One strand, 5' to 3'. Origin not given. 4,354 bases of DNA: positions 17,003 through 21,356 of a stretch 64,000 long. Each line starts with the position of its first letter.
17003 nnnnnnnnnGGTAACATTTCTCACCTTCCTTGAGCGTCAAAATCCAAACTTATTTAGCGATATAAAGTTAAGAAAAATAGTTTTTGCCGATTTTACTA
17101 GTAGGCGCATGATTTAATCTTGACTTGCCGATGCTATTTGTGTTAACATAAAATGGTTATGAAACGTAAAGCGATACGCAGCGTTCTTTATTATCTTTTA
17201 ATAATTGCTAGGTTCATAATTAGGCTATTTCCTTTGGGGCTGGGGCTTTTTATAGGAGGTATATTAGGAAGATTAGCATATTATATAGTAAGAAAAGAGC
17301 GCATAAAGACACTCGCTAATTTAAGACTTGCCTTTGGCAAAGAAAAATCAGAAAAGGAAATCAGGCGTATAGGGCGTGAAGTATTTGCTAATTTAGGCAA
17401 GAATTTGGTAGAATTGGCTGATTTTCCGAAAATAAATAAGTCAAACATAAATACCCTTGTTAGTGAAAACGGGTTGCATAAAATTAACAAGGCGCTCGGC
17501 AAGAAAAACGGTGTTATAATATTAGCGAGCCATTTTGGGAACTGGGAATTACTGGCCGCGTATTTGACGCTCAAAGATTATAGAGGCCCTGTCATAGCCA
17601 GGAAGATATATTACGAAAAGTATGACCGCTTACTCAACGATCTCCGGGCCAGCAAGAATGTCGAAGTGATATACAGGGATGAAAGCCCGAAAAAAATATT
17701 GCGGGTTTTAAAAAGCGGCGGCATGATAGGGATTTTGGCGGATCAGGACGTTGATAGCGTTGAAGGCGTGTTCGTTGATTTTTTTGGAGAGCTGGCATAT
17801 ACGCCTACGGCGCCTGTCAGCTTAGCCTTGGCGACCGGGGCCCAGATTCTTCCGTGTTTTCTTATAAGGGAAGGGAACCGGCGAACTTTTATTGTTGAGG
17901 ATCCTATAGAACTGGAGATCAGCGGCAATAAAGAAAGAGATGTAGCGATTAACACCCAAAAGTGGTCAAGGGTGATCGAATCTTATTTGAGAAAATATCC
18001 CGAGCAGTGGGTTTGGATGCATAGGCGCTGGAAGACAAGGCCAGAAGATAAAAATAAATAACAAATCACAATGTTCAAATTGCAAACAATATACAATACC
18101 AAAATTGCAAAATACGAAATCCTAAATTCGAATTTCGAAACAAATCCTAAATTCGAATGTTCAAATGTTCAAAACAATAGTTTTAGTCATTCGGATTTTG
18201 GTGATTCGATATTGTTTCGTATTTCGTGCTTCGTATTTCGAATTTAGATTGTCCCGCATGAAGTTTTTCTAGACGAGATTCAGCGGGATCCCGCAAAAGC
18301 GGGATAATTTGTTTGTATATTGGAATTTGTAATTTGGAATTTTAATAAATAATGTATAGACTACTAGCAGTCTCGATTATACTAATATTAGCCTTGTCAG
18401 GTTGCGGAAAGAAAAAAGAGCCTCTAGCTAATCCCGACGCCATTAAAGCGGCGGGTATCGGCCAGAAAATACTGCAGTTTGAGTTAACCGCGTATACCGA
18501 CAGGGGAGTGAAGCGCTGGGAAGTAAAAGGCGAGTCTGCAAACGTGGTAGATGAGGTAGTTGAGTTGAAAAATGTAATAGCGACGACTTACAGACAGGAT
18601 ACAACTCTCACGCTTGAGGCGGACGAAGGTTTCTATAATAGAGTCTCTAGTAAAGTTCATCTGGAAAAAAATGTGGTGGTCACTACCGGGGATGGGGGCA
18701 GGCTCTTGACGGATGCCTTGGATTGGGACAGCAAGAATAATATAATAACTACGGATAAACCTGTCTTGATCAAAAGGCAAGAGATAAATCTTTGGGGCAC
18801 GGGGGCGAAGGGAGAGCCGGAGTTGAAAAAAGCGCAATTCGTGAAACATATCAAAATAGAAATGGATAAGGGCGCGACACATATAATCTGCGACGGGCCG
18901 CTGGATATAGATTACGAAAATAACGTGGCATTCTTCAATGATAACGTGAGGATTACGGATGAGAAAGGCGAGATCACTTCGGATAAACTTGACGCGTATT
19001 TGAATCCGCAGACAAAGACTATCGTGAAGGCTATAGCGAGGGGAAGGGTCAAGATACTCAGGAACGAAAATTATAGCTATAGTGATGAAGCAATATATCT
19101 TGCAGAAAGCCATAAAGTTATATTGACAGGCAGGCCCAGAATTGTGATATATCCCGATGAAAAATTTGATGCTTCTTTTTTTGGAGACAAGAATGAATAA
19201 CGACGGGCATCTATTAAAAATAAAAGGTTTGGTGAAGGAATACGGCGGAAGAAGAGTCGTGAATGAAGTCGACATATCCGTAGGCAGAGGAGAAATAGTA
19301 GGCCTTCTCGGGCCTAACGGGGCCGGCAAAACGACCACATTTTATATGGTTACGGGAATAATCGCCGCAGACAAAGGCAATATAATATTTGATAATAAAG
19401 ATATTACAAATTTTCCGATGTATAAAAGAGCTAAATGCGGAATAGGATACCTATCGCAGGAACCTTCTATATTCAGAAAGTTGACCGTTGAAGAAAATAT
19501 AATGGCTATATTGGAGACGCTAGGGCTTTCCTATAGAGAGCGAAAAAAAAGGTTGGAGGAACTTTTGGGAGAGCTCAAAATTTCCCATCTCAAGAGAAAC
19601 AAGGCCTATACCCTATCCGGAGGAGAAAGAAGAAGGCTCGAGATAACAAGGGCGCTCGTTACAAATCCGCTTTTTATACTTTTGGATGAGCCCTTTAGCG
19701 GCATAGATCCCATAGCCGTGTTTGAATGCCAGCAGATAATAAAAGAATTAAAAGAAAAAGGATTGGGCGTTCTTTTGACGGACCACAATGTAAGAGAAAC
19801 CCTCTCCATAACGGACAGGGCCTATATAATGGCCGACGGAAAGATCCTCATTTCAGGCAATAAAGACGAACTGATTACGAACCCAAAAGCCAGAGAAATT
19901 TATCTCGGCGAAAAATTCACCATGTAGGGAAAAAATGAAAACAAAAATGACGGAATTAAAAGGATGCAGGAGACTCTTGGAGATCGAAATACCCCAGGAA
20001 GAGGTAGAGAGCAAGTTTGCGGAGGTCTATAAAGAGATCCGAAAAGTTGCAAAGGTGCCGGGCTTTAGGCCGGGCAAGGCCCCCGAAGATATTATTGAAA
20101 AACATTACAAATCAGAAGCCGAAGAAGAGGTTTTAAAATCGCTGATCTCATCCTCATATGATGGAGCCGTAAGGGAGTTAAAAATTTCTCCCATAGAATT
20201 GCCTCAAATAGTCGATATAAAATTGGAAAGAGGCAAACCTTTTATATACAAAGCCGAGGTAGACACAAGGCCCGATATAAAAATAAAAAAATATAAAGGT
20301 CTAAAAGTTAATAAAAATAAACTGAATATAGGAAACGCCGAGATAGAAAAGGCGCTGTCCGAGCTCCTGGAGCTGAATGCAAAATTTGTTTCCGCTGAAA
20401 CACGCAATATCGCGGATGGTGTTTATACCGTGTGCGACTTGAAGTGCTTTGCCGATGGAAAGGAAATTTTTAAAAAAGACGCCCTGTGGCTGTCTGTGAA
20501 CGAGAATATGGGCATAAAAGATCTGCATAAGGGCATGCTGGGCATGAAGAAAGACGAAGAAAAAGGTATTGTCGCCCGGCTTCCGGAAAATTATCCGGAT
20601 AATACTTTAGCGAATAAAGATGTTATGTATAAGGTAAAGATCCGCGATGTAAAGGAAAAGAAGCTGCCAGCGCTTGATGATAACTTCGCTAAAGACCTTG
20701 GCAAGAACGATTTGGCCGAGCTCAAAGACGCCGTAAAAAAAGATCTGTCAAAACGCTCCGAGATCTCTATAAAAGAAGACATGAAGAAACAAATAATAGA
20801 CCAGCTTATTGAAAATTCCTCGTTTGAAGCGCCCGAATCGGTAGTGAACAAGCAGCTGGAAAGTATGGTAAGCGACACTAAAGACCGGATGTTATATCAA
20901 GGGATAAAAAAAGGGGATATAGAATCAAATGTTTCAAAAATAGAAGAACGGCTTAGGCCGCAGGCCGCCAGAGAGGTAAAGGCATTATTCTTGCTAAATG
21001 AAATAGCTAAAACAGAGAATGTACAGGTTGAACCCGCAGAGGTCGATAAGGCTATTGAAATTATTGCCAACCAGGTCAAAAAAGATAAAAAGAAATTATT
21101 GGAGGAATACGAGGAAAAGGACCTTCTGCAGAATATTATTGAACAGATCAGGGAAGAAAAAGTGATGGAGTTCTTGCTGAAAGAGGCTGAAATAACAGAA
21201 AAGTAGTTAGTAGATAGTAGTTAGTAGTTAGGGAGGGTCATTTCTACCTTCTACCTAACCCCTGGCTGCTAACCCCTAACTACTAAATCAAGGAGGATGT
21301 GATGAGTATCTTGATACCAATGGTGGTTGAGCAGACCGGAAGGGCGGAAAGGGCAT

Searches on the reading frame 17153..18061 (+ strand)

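Call 69: search_protein_families(library=pfam, proteins=[window:17153-18061:+], max_evalue=0.00001)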
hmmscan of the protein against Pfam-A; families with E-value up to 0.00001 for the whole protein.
window:17153-18061:+ (302 aa): 1 family
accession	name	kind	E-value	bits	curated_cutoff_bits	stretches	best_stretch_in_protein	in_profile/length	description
PF03279.18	Lip_A_acyltrans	-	4.7e-58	197.1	22.3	1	7-295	10-295/295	Bacterial lipid A biosynthesis acyltransferase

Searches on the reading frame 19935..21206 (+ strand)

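Call 69: search_protein_families(library=pfam, proteins=[window:19935-21206:+], max_evalue=0.00001)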
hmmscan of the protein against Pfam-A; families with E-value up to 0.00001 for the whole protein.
window:19935-21206:+ (423 aa): 2 families
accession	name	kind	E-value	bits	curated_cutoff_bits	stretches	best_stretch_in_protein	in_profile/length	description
PF05697.18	Trigger_N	-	4.2e-39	134.6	22.2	1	1-144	1-144/144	Bacterial trigger factor protein (TF)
PF05698.19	Trigger_C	-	1.3e-27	97.3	22.7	1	260-415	2-161/162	Bacterial trigger factor protein (TF) C-terminus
